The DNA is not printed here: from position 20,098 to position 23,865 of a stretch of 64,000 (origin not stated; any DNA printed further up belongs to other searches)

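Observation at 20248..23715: MalQ (GH77 amylomaltase) fused in-frame to an MshA-like GT4 glycosyltransferase, possibly through a lost stop codon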

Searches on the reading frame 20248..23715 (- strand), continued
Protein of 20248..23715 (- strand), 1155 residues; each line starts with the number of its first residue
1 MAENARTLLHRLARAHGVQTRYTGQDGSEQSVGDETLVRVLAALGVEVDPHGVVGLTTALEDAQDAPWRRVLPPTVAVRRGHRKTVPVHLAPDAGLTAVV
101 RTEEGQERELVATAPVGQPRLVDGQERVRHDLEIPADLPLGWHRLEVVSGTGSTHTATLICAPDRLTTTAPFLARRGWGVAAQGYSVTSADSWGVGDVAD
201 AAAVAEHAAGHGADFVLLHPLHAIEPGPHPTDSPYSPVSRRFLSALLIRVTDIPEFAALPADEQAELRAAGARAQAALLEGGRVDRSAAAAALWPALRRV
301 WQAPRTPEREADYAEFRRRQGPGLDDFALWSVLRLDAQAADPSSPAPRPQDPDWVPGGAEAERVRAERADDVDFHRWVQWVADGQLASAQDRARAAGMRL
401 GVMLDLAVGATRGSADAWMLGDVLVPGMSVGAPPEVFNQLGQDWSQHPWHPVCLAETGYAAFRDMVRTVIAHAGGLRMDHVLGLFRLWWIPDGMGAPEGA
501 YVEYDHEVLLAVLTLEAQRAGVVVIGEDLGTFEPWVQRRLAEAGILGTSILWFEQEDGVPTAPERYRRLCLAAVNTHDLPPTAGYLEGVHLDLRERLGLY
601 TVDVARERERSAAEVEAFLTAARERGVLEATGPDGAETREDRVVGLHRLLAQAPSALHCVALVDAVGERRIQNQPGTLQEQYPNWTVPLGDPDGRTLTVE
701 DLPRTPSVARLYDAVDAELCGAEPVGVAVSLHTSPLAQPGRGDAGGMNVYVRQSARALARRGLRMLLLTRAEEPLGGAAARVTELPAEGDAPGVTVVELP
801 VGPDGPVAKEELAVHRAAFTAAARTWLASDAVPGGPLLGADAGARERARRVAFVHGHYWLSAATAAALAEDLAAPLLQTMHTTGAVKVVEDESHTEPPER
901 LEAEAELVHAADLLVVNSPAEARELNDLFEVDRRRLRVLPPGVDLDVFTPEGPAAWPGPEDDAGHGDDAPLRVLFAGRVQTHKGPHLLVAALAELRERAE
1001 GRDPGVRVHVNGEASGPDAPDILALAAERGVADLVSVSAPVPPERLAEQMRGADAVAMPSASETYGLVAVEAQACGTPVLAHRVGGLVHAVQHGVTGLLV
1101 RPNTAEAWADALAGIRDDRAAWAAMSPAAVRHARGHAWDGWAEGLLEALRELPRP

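Call 14: find_encoding_contigs(protein=P0071, flank=8000, max_places=1)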
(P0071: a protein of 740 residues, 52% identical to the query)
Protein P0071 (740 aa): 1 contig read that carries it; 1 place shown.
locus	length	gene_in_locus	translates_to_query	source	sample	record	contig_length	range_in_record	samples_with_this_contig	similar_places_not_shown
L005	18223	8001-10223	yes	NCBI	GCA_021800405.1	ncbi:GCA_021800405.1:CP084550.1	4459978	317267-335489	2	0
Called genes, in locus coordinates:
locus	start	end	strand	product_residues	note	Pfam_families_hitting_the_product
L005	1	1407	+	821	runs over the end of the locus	PF00384:Molybdopterin, PF01568:Molydop_binding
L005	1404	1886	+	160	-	-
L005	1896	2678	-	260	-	PF13411:MerR_1, PF00376:MerR, PF09278:MerR-DNA-bind (weak)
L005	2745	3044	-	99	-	PF13834:DUF4193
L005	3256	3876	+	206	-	PF00440:TetR_N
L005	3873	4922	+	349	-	PF00892:EamA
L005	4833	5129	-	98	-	PF11239:DUF3040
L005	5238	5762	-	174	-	PF04343:DUF488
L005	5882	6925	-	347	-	PF00248:Aldo_ket_red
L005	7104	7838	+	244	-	PF01590:GAF (weak), PF13185:GAF_2, PF03861:ANTAR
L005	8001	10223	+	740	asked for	PF21226:MalQ_N, PF02446:Glyco_hydro_77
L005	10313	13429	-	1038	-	PF00128:Alpha-amylase, PF17957:Big_7 (faint), PF02806:Alpha-amylase_C (weak), PF22058:X25_BaPul_like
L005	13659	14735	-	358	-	PF10282:Lactonase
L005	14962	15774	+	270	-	PF05175:MTS, PF13649:Methyltransf_25 (weak)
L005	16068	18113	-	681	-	PF02720:DUF222, PF13391:HNH_2 (weak)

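Call 44: find_encoding_contigs(protein=P0005, flank=10000, max_places=1)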
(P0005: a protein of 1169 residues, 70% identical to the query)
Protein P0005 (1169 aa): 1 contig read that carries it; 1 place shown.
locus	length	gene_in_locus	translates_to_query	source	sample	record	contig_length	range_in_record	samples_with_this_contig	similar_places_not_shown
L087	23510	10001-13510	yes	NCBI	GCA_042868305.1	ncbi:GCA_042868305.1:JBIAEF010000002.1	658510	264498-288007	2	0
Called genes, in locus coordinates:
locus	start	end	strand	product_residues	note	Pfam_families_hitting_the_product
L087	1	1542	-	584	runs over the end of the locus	PF13401:AAA_22 (faint), PF17758:Prot_ATP_ID_OB_N, PF16450:Prot_ATP_ID_OB_C, PF00004:AAA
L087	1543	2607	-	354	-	PF14801:TrmI-like_N, PF01135:PCMT (weak), PF08704:GCD14, PF13578:Methyltransf_24 (weak), PF13649:Methyltransf_25 (weak)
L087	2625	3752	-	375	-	PF02163:Peptidase_M50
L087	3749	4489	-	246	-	PF00702:Hydrolase, PF12710:HAD, PF13419:HAD_2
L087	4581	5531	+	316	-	PF09754:PAC2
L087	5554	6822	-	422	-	PF01406:tRNA-synt_1e, PF09334:tRNA-synt_1g (weak)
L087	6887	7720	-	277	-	PF02673:BacA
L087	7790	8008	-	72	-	-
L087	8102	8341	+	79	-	PF18963:DUF5703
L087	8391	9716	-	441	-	PF04389:Peptidase_M28 (weak), PF01546:Peptidase_M20, PF07687:M20_dimer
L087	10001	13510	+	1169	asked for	PF21226:MalQ_N, PF02446:Glyco_hydro_77, PF13439:Glyco_transf_4, PF13579:Glyco_trans_4_4, PF20706:GT4-conflict, PF00534:Glycos_transf_1, PF13692:Glyco_trans_1_4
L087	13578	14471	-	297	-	PF01575:MaoC_dehydratas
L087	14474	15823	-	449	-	PF00106:adh_short, PF08659:KR, PF13561:adh_short_C2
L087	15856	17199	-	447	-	PF00108:Thiolase_N, PF02803:Thiolase_C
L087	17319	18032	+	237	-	PF00440:TetR_N (weak)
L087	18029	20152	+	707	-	PF02770:Acyl-CoA_dh_M, PF00441:Acyl-CoA_dh_1, PF22924:ACOX_C_alpha1, PF01756:ACOX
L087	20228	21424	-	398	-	PF08323:Glyco_transf_5 (faint), PF13439:Glyco_transf_4, PF13579:Glyco_trans_4_4, PF20706:GT4-conflict, PF00534:Glycos_transf_1, PF13692:Glyco_trans_1_4, PF13524:Glyco_trans_1_2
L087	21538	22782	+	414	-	PF00483:NTP_transferase, PF12804:NTP_transf_3 (weak), PF24894:Hexapep_GlmU, PF25084:LbH_EIF2B, PF25247:LbH_GLGC (faint)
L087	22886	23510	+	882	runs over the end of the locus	PF17900:Peptidase_M1_N, PF01433:Peptidase_M1, PF11838:ERAP1_C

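Call 45: find_encoding_contigs(protein=P0012, flank=10000, max_places=1)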
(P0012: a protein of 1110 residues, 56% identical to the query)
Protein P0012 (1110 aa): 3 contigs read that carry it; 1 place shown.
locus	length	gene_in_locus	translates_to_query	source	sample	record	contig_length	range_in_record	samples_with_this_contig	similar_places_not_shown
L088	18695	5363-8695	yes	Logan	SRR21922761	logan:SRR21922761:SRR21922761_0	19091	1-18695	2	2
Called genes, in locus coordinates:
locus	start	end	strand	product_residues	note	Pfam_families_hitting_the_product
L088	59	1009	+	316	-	PF09754:PAC2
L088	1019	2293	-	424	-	PF01406:tRNA-synt_1e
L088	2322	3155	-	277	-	PF02673:BacA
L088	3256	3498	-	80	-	-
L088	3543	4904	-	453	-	PF04389:Peptidase_M28 (weak), PF01546:Peptidase_M20, PF07687:M20_dimer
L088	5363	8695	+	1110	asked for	PF21226:MalQ_N, PF02446:Glyco_hydro_77, PF13439:Glyco_transf_4, PF13579:Glyco_trans_4_4, PF20706:GT4-conflict, PF00534:Glycos_transf_1, PF13692:Glyco_trans_1_4, PF13524:Glyco_trans_1_2 (weak)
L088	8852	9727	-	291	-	PF01575:MaoC_dehydratas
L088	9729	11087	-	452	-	PF00106:adh_short, PF08659:KR, PF13561:adh_short_C2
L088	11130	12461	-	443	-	PF00108:Thiolase_N, PF02803:Thiolase_C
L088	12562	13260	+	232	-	PF00440:TetR_N, PF19344:TetR_C_32 (weak)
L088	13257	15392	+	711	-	PF02771:Acyl-CoA_dh_N (faint), PF14749:Acyl-CoA_ox_N (weak), PF02770:Acyl-CoA_dh_M, PF00441:Acyl-CoA_dh_1, PF22924:ACOX_C_alpha1, PF01756:ACOX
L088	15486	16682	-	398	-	PF08323:Glyco_transf_5 (faint), PF13439:Glyco_transf_4, PF13579:Glyco_trans_4_4, PF20706:GT4-conflict, PF00534:Glycos_transf_1, PF13692:Glyco_trans_1_4, PF13524:Glyco_trans_1_2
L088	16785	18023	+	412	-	PF00483:NTP_transferase, PF12804:NTP_transf_3 (weak), PF24894:Hexapep_GlmU, PF25084:LbH_EIF2B, PF25247:LbH_GLGC (faint)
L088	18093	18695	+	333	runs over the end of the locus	?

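Call 46: find_encoding_contigs(protein=P0003, flank=10000, max_places=1)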
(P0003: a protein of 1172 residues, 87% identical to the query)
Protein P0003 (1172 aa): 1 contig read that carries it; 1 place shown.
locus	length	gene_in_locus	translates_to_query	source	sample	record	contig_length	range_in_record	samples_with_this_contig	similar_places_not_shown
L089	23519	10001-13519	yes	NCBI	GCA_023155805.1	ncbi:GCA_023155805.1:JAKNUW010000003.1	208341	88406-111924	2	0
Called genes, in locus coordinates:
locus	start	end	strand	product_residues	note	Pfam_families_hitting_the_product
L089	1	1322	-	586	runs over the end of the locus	PF17758:Prot_ATP_ID_OB_N, PF16450:Prot_ATP_ID_OB_C, PF00004:AAA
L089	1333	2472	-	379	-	PF14801:TrmI-like_N, PF08704:GCD14, PF13578:Methyltransf_24 (faint)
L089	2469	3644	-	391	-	PF02163:Peptidase_M50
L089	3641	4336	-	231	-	PF00702:Hydrolase, PF12710:HAD, PF13419:HAD_2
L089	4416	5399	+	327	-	PF09754:PAC2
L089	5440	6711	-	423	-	PF01406:tRNA-synt_1e, PF09334:tRNA-synt_1g (weak)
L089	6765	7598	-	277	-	PF02673:BacA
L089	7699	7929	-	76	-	-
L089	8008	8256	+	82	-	PF18963:DUF5703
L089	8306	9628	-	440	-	PF04389:Peptidase_M28 (weak), PF01546:Peptidase_M20, PF07687:M20_dimer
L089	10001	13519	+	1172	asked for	PF21226:MalQ_N, PF02446:Glyco_hydro_77, PF13439:Glyco_transf_4, PF13579:Glyco_trans_4_4, PF20706:GT4-conflict, PF00534:Glycos_transf_1, PF13692:Glyco_trans_1_4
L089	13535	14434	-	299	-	PF01575:MaoC_dehydratas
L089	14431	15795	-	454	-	PF00106:adh_short, PF08659:KR, PF13561:adh_short_C2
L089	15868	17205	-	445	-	PF00108:Thiolase_N, PF02803:Thiolase_C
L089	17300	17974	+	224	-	PF00440:TetR_N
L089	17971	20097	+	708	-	PF02770:Acyl-CoA_dh_M, PF00441:Acyl-CoA_dh_1, PF22924:ACOX_C_alpha1, PF01756:ACOX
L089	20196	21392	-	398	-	PF13439:Glyco_transf_4, PF13579:Glyco_trans_4_4, PF20706:GT4-conflict, PF00534:Glycos_transf_1, PF13692:Glyco_trans_1_4, PF13524:Glyco_trans_1_2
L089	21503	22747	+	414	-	PF00483:NTP_transferase, PF12804:NTP_transf_3 (weak), PF24894:Hexapep_GlmU, PF25084:LbH_EIF2B, PF25247:LbH_GLGC (faint)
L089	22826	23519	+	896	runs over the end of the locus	PF17900:Peptidase_M1_N, PF01433:Peptidase_M1, PF11838:ERAP1_C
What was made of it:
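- Synteny is identical in M. luteus, M. lylae and M. lacusdianchii-like assemblies (calls 44-46).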

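Call 51: list_cluster_members(proteins=[P0005, P0003, P0008, P0012, P0001, window:20248-23715:-])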
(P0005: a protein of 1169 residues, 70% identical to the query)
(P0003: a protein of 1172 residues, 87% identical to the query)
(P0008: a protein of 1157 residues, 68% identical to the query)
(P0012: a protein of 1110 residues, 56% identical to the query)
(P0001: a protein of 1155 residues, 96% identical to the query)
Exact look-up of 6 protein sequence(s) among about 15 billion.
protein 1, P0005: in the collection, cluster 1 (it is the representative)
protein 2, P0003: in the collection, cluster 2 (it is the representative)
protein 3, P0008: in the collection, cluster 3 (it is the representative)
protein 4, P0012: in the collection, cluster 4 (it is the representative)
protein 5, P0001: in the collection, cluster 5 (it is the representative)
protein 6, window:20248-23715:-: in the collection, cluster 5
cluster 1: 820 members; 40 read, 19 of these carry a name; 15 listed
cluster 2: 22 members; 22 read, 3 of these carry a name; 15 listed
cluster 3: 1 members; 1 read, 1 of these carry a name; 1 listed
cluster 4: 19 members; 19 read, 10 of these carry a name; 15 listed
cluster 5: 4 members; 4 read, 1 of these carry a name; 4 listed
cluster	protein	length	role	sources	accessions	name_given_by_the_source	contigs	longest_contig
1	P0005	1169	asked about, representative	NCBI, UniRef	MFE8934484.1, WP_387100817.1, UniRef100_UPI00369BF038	4-alpha-glucanotransferase [Micrococcus luteus] | 4-alpha-glucanotransferase n=1 Tax=Micrococcus luteus TaxID=1270 RepID=UPI00369BF038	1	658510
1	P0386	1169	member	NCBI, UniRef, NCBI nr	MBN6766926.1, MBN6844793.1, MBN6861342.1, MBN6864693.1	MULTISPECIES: 4-alpha-glucanotransferase [Micrococcus] | 4-alpha-glucanotransferase n=2 Tax=Micrococcus luteus TaxID=1270 RepID=UPI0019D27C12 | 4-alpha-glucanotransferase [Micrococcus luteus]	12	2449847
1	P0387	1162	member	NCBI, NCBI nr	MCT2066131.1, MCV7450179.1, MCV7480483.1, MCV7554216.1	4-alpha-glucanotransferase [Micrococcus luteus]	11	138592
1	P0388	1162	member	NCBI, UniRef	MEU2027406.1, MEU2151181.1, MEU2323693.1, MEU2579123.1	4-alpha-glucanotransferase [Micrococcus luteus] | 4-alpha-glucanotransferase n=1 Tax=Micrococcus luteus TaxID=1270 RepID=UPI00340AC994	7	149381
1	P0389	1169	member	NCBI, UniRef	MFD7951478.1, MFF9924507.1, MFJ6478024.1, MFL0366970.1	4-alpha-glucanotransferase [Micrococcus luteus] | 4-alpha-glucanotransferase n=2 Tax=Micrococcus luteus TaxID=1270 RepID=UPI0011A3A143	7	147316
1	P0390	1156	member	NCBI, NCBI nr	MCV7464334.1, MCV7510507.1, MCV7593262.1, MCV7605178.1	4-alpha-glucanotransferase [Micrococcus luteus]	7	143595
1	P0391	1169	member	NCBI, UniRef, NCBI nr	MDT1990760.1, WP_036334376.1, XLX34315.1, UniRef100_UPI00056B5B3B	4-alpha-glucanotransferase [Micrococcus luteus] | 4-alpha-glucanotransferase n=1 Tax=Micrococcus luteus TaxID=1270 RepID=UPI00056B5B3B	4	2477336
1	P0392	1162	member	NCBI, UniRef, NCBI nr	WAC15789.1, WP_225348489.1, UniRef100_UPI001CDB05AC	4-alpha-glucanotransferase [Micrococcus sp. SL257] | 4-alpha-glucanotransferase n=1 Tax=Micrococcus TaxID=1269 RepID=UPI001CDB05AC | 4-alpha-glucanotransferase [Micrococcus luteus]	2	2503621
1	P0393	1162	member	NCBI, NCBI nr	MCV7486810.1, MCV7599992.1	4-alpha-glucanotransferase [Micrococcus luteus]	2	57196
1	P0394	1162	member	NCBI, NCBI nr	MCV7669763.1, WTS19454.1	4-alpha-glucanotransferase [Micrococcus luteus]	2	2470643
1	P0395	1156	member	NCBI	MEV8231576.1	4-alpha-glucanotransferase [Micrococcus luteus]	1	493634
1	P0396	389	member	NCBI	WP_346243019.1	glycosyltransferase [Micrococcus luteus]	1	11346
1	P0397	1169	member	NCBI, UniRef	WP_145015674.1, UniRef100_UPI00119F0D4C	4-alpha-glucanotransferase [Micrococcus luteus] | 4-alpha-glucanotransferase n=1 Tax=Micrococcus luteus TaxID=1270 RepID=UPI00119F0D4C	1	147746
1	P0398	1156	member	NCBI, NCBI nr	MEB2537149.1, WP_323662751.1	4-alpha-glucanotransferase [Micrococcus luteus]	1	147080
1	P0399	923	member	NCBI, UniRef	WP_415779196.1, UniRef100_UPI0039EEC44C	4-alpha-glucanotransferase, partial [Micrococcus luteus] | 4-alpha-glucanotransferase n=1 Tax=Micrococcus luteus TaxID=1270 RepID=UPI0039EEC44C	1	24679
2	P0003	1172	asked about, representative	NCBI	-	-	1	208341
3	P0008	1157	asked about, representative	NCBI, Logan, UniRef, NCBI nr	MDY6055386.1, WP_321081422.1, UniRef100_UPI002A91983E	4-alpha-glucanotransferase [Micrococcus sp.] | 4-alpha-glucanotransferase n=1 Tax=Micrococcus sp. TaxID=1271 RepID=UPI002A91983E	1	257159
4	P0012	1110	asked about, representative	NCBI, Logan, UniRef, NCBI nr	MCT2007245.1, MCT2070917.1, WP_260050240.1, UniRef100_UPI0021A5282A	4-alpha-glucanotransferase [Micrococcus lylae] | 4-alpha-glucanotransferase n=1 Tax=Micrococcus lylae TaxID=1273 RepID=UPI0021A5282A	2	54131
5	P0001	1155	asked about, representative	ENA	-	-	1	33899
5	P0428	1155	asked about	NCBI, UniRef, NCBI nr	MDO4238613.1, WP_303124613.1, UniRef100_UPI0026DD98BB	4-alpha-glucanotransferase [Micrococcus sp.] | 4-alpha-glucanotransferase n=1 Tax=Micrococcus sp. TaxID=1271 RepID=UPI0026DD98BB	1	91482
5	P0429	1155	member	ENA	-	-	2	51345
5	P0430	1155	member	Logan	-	-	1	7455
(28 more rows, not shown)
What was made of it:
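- The M. luteus cluster has 820 members, including genome-length (2.4-2.5 Mb) contigs (call 51). Identical protein sequences exist in NCBI, ENA and Logan assemblies (call 51).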
